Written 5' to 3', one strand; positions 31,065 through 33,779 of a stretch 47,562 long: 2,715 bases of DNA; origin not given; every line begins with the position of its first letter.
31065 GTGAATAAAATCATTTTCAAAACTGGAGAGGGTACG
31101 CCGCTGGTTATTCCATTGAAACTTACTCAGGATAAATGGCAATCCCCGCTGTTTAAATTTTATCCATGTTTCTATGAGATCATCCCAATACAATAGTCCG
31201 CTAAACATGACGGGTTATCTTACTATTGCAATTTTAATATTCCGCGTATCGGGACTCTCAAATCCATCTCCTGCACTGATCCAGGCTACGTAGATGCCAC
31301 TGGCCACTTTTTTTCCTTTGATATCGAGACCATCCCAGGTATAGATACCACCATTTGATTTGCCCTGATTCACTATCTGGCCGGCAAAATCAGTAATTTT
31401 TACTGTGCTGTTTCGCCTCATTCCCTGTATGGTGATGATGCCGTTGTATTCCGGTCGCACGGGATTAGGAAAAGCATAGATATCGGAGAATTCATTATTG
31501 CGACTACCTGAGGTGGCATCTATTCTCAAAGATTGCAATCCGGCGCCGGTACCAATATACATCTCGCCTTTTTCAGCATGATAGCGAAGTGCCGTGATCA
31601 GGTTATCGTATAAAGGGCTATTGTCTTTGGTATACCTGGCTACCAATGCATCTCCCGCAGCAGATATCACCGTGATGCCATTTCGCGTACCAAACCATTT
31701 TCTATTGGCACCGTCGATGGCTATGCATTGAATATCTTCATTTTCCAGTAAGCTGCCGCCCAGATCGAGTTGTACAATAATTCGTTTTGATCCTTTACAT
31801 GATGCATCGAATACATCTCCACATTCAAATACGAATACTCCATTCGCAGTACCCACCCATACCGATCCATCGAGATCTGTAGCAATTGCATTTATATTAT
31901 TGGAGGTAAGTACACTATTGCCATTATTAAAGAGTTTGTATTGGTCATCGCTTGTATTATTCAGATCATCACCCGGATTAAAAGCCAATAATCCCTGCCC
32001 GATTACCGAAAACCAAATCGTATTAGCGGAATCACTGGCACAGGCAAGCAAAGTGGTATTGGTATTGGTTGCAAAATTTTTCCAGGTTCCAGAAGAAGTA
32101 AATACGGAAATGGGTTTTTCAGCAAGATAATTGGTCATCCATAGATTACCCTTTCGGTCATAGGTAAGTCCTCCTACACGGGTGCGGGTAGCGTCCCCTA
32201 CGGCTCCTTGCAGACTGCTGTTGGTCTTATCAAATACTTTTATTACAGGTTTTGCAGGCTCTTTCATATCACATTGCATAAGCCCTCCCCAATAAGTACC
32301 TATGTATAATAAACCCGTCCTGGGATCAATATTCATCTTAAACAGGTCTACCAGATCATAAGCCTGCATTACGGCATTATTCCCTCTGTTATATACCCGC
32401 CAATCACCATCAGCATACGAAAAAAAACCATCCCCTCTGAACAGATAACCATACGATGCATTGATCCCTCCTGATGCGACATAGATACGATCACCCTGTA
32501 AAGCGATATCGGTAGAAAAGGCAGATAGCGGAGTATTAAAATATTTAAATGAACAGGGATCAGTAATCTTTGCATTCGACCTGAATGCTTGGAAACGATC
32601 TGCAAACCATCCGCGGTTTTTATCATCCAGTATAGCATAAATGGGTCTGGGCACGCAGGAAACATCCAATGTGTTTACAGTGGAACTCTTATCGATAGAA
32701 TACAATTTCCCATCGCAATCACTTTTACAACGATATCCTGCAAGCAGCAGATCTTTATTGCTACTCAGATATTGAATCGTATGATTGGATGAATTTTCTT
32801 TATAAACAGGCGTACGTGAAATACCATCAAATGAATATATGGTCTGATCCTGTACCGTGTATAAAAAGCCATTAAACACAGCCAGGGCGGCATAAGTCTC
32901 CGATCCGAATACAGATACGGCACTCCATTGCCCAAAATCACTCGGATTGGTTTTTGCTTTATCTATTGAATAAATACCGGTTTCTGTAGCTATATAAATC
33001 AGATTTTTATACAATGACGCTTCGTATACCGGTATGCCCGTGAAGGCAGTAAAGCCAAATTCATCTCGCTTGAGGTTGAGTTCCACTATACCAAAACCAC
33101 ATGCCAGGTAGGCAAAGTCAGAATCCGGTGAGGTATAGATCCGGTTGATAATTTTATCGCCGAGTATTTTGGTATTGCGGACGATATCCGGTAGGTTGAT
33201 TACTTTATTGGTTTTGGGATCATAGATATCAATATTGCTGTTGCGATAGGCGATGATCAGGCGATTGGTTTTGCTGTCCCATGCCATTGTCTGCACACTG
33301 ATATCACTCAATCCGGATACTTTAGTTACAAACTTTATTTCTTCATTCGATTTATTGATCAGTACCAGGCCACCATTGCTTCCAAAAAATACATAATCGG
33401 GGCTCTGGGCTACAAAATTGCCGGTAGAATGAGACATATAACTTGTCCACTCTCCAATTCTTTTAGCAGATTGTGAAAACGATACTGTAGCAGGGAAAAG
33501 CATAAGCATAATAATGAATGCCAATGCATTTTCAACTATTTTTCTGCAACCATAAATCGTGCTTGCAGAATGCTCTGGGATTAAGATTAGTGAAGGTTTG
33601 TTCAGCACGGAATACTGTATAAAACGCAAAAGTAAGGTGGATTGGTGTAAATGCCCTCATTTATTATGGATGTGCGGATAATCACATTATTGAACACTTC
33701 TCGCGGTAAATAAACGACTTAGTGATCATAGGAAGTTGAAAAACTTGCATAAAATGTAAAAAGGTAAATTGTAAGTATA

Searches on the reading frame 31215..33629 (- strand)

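Call 54: search_protein_families(library=pfam, proteins=[window:31215-33629:-], max_evalue=0.001)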
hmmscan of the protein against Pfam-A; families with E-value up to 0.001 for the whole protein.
window:31215-33629:- (804 aa): 3 families
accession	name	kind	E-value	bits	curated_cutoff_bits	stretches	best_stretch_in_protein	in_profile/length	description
PF21544.3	PorZ_N_b_propeller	-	3e-32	112.5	27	1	80-236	1-154/154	TSS9, PorZ, N-terminal beta-propeller domain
PF07494.17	Reg_prop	-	2.3e-05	24.5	20.4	0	574-596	2-24/24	Two component regulator propeller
PF18962.6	Por_Secre_tail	-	0.00015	22.4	27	0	720-788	2-66/75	Secretion system C-terminal sorting domain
